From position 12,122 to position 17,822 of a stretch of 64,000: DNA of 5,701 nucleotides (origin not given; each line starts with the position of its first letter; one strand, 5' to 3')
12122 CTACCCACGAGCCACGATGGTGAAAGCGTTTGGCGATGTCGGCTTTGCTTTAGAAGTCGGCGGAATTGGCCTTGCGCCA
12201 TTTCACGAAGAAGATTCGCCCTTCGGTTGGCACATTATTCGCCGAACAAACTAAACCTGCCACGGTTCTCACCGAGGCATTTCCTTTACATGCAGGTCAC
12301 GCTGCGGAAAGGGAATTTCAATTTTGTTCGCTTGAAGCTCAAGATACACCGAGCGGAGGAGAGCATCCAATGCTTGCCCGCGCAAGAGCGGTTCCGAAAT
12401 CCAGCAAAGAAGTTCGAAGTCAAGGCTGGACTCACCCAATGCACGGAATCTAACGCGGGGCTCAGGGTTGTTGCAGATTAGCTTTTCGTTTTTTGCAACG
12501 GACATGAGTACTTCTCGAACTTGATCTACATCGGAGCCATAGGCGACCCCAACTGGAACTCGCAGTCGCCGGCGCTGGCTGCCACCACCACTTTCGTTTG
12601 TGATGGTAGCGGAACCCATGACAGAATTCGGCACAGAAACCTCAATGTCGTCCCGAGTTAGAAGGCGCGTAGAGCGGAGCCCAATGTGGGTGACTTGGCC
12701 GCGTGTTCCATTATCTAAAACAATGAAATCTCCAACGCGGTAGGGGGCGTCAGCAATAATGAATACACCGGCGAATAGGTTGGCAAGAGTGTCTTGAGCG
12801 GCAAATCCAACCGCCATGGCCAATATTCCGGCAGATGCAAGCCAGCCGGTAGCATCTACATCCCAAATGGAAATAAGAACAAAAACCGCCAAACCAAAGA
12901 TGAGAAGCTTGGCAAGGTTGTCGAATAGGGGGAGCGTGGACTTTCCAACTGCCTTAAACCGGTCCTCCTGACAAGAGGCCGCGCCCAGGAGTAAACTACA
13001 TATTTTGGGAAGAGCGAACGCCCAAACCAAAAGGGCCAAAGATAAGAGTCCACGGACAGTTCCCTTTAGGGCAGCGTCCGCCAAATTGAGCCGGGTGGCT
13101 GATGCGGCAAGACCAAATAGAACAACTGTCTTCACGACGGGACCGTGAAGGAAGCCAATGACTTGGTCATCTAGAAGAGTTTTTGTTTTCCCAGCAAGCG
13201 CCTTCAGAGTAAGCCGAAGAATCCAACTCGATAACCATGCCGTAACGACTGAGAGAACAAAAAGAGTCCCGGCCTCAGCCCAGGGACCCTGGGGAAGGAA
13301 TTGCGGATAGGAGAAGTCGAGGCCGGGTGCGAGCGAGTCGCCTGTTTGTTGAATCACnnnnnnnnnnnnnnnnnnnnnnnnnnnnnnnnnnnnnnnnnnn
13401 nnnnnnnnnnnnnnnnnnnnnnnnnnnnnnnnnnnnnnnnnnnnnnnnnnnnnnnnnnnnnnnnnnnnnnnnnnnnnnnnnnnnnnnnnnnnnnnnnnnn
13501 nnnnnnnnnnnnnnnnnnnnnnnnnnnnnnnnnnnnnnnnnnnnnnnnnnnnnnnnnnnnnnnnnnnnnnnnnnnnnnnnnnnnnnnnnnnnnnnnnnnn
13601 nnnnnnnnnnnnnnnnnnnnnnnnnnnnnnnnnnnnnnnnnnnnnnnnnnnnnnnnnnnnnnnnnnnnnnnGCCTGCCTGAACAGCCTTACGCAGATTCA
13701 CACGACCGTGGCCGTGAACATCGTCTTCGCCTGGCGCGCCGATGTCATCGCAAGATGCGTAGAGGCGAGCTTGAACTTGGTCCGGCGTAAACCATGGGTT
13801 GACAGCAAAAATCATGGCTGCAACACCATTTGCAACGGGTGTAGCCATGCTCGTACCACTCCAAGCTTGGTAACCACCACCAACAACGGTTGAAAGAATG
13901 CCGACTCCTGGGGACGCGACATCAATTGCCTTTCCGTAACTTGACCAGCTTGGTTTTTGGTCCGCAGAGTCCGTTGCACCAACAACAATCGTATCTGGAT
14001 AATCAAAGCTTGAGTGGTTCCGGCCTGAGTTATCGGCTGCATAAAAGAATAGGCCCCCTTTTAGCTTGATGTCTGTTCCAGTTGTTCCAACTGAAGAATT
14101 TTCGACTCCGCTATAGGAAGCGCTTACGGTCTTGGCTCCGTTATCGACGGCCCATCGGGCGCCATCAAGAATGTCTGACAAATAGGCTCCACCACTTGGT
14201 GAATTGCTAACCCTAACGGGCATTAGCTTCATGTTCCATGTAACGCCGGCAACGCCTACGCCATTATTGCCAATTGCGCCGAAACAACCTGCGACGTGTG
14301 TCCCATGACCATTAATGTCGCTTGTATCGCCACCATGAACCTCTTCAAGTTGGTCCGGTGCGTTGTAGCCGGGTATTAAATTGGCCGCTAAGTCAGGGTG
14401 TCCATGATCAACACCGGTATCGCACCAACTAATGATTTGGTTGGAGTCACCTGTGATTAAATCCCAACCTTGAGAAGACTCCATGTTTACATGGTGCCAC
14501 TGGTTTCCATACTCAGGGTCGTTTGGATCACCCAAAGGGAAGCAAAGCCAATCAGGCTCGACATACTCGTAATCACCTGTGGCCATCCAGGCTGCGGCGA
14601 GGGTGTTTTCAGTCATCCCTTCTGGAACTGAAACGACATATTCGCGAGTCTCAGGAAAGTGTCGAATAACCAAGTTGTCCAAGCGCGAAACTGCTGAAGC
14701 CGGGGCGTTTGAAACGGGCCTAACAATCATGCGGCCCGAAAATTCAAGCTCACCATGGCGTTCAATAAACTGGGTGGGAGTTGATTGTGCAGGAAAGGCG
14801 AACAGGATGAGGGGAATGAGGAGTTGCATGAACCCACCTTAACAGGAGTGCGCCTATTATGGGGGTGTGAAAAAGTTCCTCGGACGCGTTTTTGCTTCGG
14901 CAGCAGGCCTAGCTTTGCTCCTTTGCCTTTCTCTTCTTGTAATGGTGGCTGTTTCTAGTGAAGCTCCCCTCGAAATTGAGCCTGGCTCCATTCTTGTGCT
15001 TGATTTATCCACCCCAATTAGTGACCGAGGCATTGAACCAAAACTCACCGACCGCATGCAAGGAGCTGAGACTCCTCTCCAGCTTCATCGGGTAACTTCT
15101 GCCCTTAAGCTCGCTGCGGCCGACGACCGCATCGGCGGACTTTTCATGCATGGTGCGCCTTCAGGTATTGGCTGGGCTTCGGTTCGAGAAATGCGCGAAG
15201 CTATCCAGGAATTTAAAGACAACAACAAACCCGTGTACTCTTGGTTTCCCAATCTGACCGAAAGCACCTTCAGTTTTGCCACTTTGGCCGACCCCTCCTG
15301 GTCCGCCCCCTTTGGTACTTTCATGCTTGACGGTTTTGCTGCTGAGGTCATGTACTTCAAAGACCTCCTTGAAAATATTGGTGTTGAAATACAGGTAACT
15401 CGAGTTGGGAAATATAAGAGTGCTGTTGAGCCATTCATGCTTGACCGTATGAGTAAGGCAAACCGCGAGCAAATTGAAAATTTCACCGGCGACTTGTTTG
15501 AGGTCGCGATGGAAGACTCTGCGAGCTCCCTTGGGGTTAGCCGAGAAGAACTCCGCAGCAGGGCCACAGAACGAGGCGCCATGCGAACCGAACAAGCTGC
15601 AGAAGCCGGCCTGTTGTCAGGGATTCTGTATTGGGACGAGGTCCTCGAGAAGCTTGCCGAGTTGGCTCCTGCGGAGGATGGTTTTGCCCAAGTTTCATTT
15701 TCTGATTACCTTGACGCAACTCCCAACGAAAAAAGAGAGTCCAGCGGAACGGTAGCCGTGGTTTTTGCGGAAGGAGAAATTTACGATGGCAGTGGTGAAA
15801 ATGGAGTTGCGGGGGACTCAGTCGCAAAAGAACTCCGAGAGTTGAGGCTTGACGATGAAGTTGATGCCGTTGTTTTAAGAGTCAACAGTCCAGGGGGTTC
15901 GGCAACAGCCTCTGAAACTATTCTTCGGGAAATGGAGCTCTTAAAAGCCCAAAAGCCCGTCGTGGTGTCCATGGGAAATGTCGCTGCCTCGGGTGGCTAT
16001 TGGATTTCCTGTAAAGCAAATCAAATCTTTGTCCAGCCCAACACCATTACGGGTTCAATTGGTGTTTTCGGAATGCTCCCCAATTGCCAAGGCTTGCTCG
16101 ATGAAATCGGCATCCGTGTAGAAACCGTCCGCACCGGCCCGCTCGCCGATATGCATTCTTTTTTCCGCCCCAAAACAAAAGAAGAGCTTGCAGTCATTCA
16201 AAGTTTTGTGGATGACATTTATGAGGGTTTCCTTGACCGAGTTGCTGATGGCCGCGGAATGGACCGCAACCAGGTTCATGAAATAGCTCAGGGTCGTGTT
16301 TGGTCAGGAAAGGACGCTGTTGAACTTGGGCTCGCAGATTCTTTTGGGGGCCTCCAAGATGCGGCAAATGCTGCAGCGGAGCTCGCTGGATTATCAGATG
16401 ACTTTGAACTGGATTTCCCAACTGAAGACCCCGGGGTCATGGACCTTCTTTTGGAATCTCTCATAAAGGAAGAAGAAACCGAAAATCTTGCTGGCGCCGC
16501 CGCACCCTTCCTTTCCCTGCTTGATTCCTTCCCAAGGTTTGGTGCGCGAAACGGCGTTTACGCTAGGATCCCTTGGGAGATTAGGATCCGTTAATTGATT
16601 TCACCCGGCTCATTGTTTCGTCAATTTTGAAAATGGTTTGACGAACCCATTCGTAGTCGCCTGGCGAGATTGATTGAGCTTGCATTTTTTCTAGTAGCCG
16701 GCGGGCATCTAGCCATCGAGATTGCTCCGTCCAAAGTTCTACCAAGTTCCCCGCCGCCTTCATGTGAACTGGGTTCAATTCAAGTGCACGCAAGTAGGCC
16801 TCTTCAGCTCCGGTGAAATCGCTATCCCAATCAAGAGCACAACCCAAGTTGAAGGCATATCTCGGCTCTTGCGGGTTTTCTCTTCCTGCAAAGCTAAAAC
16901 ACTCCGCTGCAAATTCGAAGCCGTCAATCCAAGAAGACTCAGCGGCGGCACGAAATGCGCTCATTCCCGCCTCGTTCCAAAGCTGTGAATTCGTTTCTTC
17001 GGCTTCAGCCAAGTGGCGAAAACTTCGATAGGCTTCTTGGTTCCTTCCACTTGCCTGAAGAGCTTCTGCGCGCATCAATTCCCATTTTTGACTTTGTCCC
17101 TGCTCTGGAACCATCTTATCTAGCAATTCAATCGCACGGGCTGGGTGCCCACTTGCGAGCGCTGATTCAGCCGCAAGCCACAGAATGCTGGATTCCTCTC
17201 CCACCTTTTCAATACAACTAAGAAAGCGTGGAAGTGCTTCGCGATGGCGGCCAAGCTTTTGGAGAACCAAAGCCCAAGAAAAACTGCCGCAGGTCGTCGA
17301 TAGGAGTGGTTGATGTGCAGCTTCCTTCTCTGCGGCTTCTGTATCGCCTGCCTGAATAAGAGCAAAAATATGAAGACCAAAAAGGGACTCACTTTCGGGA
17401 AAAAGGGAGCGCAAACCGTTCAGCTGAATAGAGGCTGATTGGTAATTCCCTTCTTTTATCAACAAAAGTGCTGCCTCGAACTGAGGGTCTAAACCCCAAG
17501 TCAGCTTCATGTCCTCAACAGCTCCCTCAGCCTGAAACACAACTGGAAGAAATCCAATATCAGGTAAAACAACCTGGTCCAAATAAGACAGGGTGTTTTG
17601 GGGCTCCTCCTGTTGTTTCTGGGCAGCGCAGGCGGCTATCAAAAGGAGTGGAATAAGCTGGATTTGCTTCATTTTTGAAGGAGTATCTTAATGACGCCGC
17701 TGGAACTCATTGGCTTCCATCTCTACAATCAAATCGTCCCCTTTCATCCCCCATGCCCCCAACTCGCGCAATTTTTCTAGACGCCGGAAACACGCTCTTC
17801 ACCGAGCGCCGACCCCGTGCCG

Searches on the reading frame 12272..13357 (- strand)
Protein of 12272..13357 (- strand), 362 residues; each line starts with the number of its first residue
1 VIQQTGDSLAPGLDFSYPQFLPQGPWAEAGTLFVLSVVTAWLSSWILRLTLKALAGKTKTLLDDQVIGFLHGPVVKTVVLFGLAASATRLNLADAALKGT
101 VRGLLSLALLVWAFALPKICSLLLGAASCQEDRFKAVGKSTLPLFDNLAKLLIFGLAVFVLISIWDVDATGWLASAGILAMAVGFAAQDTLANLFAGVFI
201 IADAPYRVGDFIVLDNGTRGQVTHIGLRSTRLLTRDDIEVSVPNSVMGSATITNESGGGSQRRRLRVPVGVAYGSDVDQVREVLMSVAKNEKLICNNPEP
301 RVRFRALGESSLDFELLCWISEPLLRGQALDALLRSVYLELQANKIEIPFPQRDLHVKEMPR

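Call 41: search_protein_families(library=ncbifam, proteins=[window:12272-13357:-], max_evalue=0.00001)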
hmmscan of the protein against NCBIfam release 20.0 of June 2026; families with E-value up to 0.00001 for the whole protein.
window:12272-13357:- (362 aa): 6 families
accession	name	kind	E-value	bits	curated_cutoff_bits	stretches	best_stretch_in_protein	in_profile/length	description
NF008438.0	PRK11281.1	equivalog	1.5e-35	122.4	991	1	171-359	906-1090/1113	mechanosensitive channel MscK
NF007662.0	PRK10334.1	subfamily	1.6e-29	103.1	321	1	131-360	52-280/286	small-conductance mechanosensitive channel MscS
NF047602.1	MscsSHelicob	equivalog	2.8e-28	99.1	400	1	156-358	60-259/260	small-conductance mechanosensitive channel MscS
NF047601.1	MscSThanab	equivalog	1.9e-19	70.2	500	1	143-292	66-209/280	small-conductance mechanosensitive channel MscS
NF008180.0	PRK10929.1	equivalog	2.3e-18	65.5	809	1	151-359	884-1087/1109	miniconductance mechanosensitive channel MscM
NF008542.0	PRK11465.1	equivalog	3.1e-07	29.1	596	1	136-232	504-599/741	mechanosensitive channel protein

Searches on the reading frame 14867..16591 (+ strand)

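Call 74: search_protein_families(library=ncbifam, proteins=[window:14867-16591:+], max_evalue=1e-10)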
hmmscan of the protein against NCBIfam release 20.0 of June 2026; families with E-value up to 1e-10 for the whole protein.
window:14867-16591:+ (575 aa): 4 families
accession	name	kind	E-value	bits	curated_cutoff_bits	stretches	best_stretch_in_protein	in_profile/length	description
TIGR00705.1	SppA_67K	equivalog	4.9e-132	441.2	311.45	1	15-538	17-556/590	signal peptide peptidase SppA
NF008195.0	PRK10949.1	equivalog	2.8e-103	346.2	746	1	25-532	41-564/618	signal peptide peptidase SppA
TIGR00706.1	SppA_dom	equivalog_domain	3.3e-69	232.7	155.45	1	301-508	7-208/208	signal peptide peptidase SppA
NF008745.0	PRK11778.1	equivalog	8.8e-27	94.1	259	1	330-494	128-291/345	protease SohB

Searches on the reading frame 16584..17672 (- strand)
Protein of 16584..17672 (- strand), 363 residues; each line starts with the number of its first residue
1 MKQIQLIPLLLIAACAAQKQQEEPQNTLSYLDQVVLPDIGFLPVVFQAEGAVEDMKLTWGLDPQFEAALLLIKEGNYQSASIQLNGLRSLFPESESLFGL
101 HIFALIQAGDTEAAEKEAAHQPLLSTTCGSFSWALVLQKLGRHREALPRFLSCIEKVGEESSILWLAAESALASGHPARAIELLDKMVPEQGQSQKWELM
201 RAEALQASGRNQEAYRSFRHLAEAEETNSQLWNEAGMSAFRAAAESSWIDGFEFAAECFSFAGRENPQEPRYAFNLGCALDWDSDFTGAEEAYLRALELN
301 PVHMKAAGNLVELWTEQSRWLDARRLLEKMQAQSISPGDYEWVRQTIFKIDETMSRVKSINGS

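Call 41: search_protein_families(library=ncbifam, proteins=[window:16584-17672:-], max_evalue=0.00001)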
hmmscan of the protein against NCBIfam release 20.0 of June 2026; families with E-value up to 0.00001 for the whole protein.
window:16584-17672:- (363 aa): 5 families
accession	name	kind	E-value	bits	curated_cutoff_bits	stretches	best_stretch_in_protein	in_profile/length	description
TIGR02917.1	PEP_TPR_lipo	equivalog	8.7e-11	40.4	312.2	0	266-330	461-525/899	XrtA/PEP-CTERM system TPR-repeat protein PrsT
TIGR02521.1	type_IV_pilW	equivalog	1.1e-09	38.2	154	1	172-333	42-198/234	type IV pilus biogenesis/stability protein PilW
TIGR02552.1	LcrH_SycD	equivalog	1.9e-09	37.4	104.8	0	131-205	56-130/136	SycD/LcrH family type III secretion system chaperone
NF052415.1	T3SS_chap_SctY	equivalog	4e-08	33.7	70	0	170-221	49-103/106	type III secretion apparatus assembly chaperone SctY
NF040959.1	MamA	equivalog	4.7e-08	32.7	200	1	169-310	45-179/204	magnetosome protein MamA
